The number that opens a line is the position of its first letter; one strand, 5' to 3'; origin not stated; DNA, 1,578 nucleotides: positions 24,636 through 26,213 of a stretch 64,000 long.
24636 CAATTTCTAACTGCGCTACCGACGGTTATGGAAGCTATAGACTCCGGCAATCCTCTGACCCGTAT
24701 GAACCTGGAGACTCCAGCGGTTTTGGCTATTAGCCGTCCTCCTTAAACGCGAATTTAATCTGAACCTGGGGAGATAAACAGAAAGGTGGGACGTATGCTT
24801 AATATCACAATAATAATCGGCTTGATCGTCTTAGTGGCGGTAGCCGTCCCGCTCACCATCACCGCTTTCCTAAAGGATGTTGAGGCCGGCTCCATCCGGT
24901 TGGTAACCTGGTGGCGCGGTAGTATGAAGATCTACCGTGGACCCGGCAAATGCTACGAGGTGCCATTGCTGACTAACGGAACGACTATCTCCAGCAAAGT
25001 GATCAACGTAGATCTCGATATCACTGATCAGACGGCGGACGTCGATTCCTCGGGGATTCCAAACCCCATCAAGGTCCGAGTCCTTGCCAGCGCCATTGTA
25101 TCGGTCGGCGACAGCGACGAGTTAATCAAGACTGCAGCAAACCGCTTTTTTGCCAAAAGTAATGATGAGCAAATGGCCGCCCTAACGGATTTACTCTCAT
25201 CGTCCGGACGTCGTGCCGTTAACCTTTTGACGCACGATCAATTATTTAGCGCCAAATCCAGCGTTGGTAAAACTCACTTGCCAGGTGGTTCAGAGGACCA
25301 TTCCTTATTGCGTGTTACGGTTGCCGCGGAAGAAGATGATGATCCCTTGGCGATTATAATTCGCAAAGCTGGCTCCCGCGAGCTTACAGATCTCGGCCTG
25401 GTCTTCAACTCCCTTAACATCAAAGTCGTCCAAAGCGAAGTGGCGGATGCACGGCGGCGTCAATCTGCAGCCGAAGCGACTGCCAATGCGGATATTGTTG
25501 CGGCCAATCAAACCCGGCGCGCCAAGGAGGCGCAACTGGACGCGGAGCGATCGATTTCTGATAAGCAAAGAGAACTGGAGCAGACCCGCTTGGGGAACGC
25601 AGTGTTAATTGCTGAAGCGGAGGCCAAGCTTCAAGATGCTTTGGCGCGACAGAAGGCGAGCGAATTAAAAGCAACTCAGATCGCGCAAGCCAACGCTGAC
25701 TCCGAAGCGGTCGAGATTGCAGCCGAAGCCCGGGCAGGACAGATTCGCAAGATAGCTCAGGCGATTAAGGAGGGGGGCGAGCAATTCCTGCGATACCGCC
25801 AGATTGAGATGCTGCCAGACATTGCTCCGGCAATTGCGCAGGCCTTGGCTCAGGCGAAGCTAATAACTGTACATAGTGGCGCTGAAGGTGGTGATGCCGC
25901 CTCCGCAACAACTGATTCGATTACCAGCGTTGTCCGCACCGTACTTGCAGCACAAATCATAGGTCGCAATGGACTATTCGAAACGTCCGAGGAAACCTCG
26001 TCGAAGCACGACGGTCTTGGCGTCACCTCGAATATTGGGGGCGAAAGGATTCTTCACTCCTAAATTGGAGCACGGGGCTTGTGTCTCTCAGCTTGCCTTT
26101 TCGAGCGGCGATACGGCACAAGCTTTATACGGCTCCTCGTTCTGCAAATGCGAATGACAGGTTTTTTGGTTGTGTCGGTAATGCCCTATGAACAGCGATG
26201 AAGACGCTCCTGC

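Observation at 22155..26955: pspA, then a [YqiJ/NfeD-like anchor + Zn ribbon + Hanks kinase] fusion, then flotillin, then ECF sigma: a membrane-integrity module wired to phospho-signalling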

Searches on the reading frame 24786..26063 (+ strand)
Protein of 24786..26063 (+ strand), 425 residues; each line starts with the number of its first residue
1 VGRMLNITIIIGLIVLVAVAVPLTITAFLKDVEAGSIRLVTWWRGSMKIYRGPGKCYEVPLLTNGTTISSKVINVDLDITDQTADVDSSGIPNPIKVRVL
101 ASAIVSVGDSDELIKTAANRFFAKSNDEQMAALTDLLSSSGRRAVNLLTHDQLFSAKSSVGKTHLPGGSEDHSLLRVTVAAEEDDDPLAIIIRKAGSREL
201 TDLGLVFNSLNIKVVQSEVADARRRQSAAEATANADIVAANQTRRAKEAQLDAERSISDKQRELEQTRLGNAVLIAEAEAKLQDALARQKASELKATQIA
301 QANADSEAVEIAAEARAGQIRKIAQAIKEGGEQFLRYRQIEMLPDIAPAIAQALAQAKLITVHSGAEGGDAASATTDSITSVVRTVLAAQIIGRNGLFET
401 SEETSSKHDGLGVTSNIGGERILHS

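Call 4: search_protein_families(library=pfam, proteins=[window:24786-26063:+], max_evalue=0.1)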
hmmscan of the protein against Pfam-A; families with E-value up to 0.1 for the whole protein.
window:24786-26063:+ (425 aa): 0 families

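Call 7: search_protein_families(library=ncbifam, proteins=[window:24786-26063:+], max_evalue=0.1)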
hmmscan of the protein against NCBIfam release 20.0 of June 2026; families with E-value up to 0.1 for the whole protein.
window:24786-26063:+ (425 aa): 3 families
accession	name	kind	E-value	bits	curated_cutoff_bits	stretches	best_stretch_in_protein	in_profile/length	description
NF058507.1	FlotScfldFlot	equivalog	3.8e-11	42.7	700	2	208-385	290-455/477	flotillin lipid rafts scaffold protein FloT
NF011000.0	PRK14426.1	equivalog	0.019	15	89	1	289-343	25-78/92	acylphosphatase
NF011020.0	PRK14449.1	equivalog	0.059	13.3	103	0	289-330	24-64/90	acylphosphatase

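Call 8: search_protein_families(library=pfam, proteins=[window:24786-26063:+], max_evalue=10)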
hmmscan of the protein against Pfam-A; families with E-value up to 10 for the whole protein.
window:24786-26063:+ (425 aa): 2 families
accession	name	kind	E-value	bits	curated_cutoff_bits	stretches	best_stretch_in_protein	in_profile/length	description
PF08861.15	DUF1828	-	0.11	13.3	22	1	182-237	5-61/91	Domain of unknown function DUF1828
PF01080.22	Presenilin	-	1.4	8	34.3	1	187-306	195-311/408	Presenilin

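Call 21: search_solved_structures(query=window:24786-26063:+, max_evalue=1)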
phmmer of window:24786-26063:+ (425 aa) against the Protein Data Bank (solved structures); distinct sequences matched with E-value up to 1: 6.
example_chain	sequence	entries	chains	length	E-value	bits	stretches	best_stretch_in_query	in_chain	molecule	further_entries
6e8a_A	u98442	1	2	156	0.17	14.3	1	101-186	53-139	DUF1795 domain-containing protein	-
13cz_A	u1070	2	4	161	0.18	14.2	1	101-186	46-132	Inner membrane lipoprotein DcrB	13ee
6ve2_A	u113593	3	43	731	0.23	13.8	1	205-332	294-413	Fimbrial assembly protein PilQ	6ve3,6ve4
2gv1_A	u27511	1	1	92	0.31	13.4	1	291-340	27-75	Probable acylphosphatase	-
8bv9_A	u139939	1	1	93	0.33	13.4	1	291-340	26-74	Acylphosphatase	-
9sv1_A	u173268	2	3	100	0.37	13.2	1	291-340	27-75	Acylphosphatase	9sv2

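Call 24: search_solved_structures(query=A1, max_evalue=1)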
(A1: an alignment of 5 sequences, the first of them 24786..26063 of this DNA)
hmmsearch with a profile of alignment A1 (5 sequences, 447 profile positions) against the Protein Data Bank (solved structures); distinct sequences matched with E-value up to 1: 5.
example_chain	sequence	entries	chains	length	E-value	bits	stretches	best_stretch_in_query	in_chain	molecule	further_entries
9l3g_a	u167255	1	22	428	0.013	17.3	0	175-395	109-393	Flotillin-2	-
9bq2_A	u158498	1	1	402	0.014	17.2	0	176-394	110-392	Flotillin-2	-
9sx3_A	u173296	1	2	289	0.33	12.7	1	122-165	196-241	Heat shock protein 90-5, chloroplastic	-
9itj_U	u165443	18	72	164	0.42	12.4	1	250-343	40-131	ATP synthase subunit b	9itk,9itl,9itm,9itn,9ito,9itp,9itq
9swt_A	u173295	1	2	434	0.53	12.1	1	122-165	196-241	Heat shock protein 90-5, chloroplastic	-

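Call 25: find_related_loci(query=A1, collection=genome_contigs, flank=8000)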
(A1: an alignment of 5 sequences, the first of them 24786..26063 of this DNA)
Query A1 (425 aa) in genome_contigs; peptide patterns used: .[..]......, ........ (x = any residue, [..] = any of these).
462 stretches matched a pattern; 376 encode a relative of the query (tblastn E <= 1e-3); the best 80 are kept; 80 distinct loci.
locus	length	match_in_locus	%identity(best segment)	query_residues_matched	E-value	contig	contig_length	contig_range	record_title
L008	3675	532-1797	77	4-410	0e+0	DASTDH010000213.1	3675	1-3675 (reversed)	MAG TPA_asm: Chthoniobacterales bacterium isolate SMAG_U814 k141_1546443, whole genome shotgun sequence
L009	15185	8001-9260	73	4-409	0e+0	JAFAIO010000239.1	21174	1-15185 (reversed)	MAG: Verrucomicrobiota bacterium isolate CP_BE_BS_R1_1 BE_BS_R1_k147_1491438, whole genome shotgun sequence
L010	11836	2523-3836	72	4-421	0e+0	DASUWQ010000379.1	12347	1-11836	MAG TPA_asm: Chthoniobacterales bacterium isolate SMAG_U1847 k141_746092, whole genome shotgun sequence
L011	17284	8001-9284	73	4-410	0e+0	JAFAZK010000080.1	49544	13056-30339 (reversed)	MAG: Verrucomicrobiota bacterium isolate CP_BM_RX_R9_3 BM_RX_R9_k147_572948, whole genome shotgun sequence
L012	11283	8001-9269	65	4-410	5e-170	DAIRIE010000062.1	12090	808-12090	MAG TPA_asm: Chthoniobacterales bacterium isolate CTOTU21816 NODE_1172_length_12090_cov_2.727628, whole genome shotgun s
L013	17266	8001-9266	64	3-402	4e-169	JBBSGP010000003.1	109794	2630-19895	MAG: Gemmatimonadales bacterium isolate LS2_sbin.42 LS2_sbin.42_K_18453_L_109794_cov_59.2163, whole genome shotgun seque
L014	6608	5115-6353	67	9-401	9e-168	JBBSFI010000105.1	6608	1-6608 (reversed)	MAG: Chthoniobacterales bacterium isolate LS1_sbin.82 LS1_sbin.82_K_1236311_L_6608_cov_15.9715, whole genome shotgun seq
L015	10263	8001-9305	65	4-407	7e-164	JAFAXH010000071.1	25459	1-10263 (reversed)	MAG: Verrucomicrobiota bacterium isolate CP_BM_RX_83 BM_RX_k147_3007638, whole genome shotgun sequence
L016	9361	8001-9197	66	19-398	7e-164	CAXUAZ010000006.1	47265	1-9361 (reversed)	MAG TPA_asm: uncultured Chthoniobacterales bacterium isolate public_SRR14722149_metawrap_bin.10 genome assembly, contig:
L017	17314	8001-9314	60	1-411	1e-162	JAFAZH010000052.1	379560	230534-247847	MAG: Abditibacteriaceae bacterium isolate CP_BM_RX_R8_36 BM_RX_R8_k147_1610791, whole genome shotgun sequence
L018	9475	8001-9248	64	2-399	5e-162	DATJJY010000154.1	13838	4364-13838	MAG TPA_asm: Gemmatimonadales bacterium isolate SMAG_U15578 k141_11063628, whole genome shotgun sequence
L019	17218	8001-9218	64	9-401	8e-162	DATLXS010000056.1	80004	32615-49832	MAG TPA_asm: Gemmatimonadales bacterium isolate SMAG_U13252 k141_1508977, whole genome shotgun sequence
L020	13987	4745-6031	61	4-410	3e-161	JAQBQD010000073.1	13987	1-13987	MAG: Gemmatimonadetes bacterium isolate RYN_364 scaffold_6532655, whole genome shotgun sequence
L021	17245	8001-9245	63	9-399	2e-161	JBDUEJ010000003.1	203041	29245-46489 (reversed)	MAG: bacterium isolate cluster4_bin.92 NODE_19_length_203041_cov_36.841092, whole genome shotgun sequence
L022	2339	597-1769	67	23-399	2e-172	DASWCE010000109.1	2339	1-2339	MAG TPA_asm: Gemmatimonadales bacterium isolate SMAG_U2701 k141_1314674, whole genome shotgun sequence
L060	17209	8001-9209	63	9-397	1e-156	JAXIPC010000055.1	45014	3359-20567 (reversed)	MAG: Gemmatimonadales bacterium isolate Fractures_MAG_09 c_000000242610, whole genome shotgun sequence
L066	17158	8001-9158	66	26-398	5e-156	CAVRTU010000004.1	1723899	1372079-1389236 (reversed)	MAG: uncultured Gemmatimonadales bacterium isolate MFD02809.bin.4.106 genome assembly, contig: contig_76819, whole genom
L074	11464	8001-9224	63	4-397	6e-156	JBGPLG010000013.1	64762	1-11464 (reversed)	MAG: Gemmatimonadota bacterium isolate OBJ_0618_7090110_268 k141_6187504_length_64762_cov_22.0522, whole genome shotgun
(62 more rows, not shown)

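Call 29: find_homologous_proteins(query=window:24786-26063:+, max_evalue=0.001)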
Query window:24786-26063:+ (425 aa): 3622 proteins with E <= 0.001 among 8000 candidates; the best 120 are listed.
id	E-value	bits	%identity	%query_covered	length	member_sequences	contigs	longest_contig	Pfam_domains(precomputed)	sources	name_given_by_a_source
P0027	1.4e-255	865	99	99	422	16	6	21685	-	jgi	jgi:flotillin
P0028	1.9e-254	861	99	99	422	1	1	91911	-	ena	-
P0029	2.4e-253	858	98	99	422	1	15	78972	-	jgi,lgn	jgi:flotillin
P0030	9.7e-253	856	98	99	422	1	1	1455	-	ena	-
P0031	2.7e-251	851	97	99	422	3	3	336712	-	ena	-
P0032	9.1e-250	846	96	99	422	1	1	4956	-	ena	-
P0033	1.1e-249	846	97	99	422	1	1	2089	-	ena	-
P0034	1.8e-249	845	96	99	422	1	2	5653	-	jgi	jgi:flotillin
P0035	5.9e-249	843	96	99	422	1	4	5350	-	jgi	jgi:flotillin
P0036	1.5e-248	842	96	99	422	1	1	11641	-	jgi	jgi:flotillin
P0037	2.1e-248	842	96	99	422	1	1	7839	-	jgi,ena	jgi:flotillin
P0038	2.6e-248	841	96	99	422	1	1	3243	-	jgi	jgi:flotillin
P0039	4.4e-248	840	96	99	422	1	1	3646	-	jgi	jgi:flotillin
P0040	1.2e-247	839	95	99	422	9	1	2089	-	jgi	jgi:flotillin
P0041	4.9e-247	837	96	99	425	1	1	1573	-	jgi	jgi:flotillin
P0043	2.8e-242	821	93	99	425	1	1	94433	-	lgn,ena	-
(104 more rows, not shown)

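Call 30: find_encoding_contigs(protein=P0031, flank=7000, max_places=3)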
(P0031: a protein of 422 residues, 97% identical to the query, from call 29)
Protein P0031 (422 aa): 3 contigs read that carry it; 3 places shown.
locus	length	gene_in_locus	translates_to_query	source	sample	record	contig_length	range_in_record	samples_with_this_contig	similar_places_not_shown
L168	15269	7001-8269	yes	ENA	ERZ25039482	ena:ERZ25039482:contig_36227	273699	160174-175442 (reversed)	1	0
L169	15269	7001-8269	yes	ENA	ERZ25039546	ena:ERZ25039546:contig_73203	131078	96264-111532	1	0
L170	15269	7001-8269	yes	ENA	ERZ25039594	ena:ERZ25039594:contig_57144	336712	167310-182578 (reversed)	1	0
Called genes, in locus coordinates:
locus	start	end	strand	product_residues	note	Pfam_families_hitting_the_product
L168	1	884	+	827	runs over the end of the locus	PF00912:Transgly, PF00905:Transpeptidase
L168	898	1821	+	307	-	PF08450:SGL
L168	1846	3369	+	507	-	PF08666:SAF, PF04295:GD_AH_second, PF20629:GD_AH_C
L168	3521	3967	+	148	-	-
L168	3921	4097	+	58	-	-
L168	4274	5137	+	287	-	-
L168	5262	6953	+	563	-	PF00069:Pkinase, PF07714:PK_Tyr_Ser-Thr, PF01636:APH (faint), PF17667:Pkinase_fungal (weak)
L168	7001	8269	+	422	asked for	-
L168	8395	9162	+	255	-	-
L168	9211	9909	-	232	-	-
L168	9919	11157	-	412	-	PF07681:DoxX (weak)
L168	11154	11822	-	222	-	PF00027:cNMP_binding, PF13545:HTH_Crp_2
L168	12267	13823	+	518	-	PF22778:VCPO_2nd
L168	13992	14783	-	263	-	PF00106:adh_short, PF01370:Epimerase, PF13561:adh_short_C2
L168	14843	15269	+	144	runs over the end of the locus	PF02566:OsmC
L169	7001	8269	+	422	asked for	-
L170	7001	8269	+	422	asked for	-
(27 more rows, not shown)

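Call 31: find_encoding_contigs(protein=P0028, flank=7000, max_places=2)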
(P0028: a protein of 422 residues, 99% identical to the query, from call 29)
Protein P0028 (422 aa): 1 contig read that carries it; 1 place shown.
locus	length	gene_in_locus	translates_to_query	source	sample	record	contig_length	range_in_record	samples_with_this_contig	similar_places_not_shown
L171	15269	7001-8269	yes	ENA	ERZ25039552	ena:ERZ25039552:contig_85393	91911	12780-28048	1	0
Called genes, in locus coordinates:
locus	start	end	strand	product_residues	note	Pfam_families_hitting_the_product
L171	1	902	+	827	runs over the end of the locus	PF00912:Transgly, PF00905:Transpeptidase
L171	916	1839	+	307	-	PF08450:SGL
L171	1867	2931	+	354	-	PF08666:SAF, PF04295:GD_AH_second, PF20629:GD_AH_C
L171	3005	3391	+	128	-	PF20629:GD_AH_C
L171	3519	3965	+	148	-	-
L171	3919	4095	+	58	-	-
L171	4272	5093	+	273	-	-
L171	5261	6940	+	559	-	PF00069:Pkinase, PF07714:PK_Tyr_Ser-Thr, PF01636:APH (faint), PF17667:Pkinase_fungal (weak)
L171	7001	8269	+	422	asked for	-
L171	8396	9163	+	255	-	-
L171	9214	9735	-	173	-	-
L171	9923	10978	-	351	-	PF07681:DoxX (weak)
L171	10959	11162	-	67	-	-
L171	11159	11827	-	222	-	PF00027:cNMP_binding, PF13545:HTH_Crp_2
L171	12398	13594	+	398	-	PF22778:VCPO_2nd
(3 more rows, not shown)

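Call 32: find_encoding_contigs(protein=P0043, flank=7000, max_places=2)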
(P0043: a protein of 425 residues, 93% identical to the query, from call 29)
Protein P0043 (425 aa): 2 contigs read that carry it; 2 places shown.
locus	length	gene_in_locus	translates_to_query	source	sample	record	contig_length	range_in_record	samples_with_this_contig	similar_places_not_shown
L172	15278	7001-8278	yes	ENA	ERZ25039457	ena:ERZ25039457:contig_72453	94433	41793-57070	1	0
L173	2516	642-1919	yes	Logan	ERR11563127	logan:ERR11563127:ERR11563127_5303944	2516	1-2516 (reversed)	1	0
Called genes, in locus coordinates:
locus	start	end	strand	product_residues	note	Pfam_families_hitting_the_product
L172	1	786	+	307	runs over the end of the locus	PF08450:SGL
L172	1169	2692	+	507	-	PF08666:SAF, PF04295:GD_AH_second, PF20629:GD_AH_C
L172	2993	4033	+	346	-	PF01695:IstB_IS21, PF00308:Bac_DnaA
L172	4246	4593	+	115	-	-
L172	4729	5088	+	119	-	-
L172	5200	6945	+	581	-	PF00069:Pkinase, PF07714:PK_Tyr_Ser-Thr, PF01636:APH (faint)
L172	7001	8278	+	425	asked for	-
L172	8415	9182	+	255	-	-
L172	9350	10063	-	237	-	PF00117:GATase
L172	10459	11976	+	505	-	PF00479:G6PD_N, PF02781:G6PD_C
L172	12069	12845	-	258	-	PF00106:adh_short, PF01370:Epimerase (weak), PF08659:KR (weak), PF13561:adh_short_C2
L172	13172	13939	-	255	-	PF01261:AP_endonuc_2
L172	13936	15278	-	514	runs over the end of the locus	PF00133:tRNA-synt_1, PF09334:tRNA-synt_1g, PF00133:tRNA-synt_1, PF01406:tRNA-synt_1e (weak), PF19303:Anticodon_3 (weak)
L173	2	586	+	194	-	?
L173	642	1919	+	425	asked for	-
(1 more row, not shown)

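Call 40: search_solved_structures(query=A3, max_evalue=1, show_alignments=1)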
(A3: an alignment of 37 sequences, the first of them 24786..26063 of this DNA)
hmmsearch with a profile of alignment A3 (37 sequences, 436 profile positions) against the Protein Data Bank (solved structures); distinct sequences matched with E-value up to 1: 5.
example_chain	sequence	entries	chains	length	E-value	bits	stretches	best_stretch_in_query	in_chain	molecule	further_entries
9l3g_a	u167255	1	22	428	0.054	15.3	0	177-384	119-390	Flotillin-2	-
9bq2_A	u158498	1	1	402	0.062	15.1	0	178-384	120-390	Flotillin-2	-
7pkt_L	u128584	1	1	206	0.21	13.3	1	264-303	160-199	mL87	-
9sx3_A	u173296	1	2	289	0.28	12.9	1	119-166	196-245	Heat shock protein 90-5, chloroplastic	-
9swt_A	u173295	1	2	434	0.5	12.1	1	119-166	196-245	Heat shock protein 90-5, chloroplastic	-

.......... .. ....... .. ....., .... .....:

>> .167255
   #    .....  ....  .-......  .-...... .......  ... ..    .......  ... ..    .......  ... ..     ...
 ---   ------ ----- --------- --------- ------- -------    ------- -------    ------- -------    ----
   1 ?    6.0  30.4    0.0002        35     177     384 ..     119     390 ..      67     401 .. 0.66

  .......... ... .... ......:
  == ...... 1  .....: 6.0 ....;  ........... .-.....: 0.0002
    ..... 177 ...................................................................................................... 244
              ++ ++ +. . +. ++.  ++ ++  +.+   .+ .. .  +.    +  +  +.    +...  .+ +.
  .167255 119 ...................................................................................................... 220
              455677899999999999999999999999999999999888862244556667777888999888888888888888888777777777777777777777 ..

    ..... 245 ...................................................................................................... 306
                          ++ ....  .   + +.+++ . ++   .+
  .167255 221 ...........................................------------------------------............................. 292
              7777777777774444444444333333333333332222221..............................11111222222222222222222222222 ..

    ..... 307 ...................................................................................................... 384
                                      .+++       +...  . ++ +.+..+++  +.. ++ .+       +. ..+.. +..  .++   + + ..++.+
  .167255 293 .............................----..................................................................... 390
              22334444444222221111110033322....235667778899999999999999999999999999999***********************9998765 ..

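Call 57: predict_structure(alignment_id=A3)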
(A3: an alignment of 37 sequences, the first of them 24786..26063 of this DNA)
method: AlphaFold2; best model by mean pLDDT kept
length: 425 residues; sequences in the alignment: 37
mean_pLDDT: 57.0   pTM: 0.22
mean pLDDT of the five models: 57.0, 54.7, 54.5, 53.2, 51.5
residues with pLDDT >= 90: 50; 70-90: 69; 50-70: 105; < 50: 201
segments of 3 or more residues with pLDDT < 50: 31-41, 43-48, 51-118, 138-151, 153-186, 193-197, 201-209, 358-369, 393-425
pLDDT, mean of each block of 10 residues (from residue 1): 74 81 60 45 46 43 33 37 42 40 36 47 51 50 44 37 29 30 44 49 48 61 73 86 90 92 92 93 92 90 87 75 70 58 59 55 42 52 54 43 34 38 40
secondary structure, 60 per line:
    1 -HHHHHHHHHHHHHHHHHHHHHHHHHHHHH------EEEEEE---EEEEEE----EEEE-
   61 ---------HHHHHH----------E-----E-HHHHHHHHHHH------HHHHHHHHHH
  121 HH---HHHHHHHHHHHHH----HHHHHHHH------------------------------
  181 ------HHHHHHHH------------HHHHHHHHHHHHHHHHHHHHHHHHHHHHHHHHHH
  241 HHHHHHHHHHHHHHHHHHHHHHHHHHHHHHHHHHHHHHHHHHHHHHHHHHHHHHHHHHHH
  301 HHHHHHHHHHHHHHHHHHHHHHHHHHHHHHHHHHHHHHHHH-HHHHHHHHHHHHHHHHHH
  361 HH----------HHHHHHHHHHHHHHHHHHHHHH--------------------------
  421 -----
elements in order: H2-30 E37-42 E46-51 E56-59 H70-75 H94-104 H111-122 H126-138 H143-150 H187-194 H207-341 H343-362 H373-394
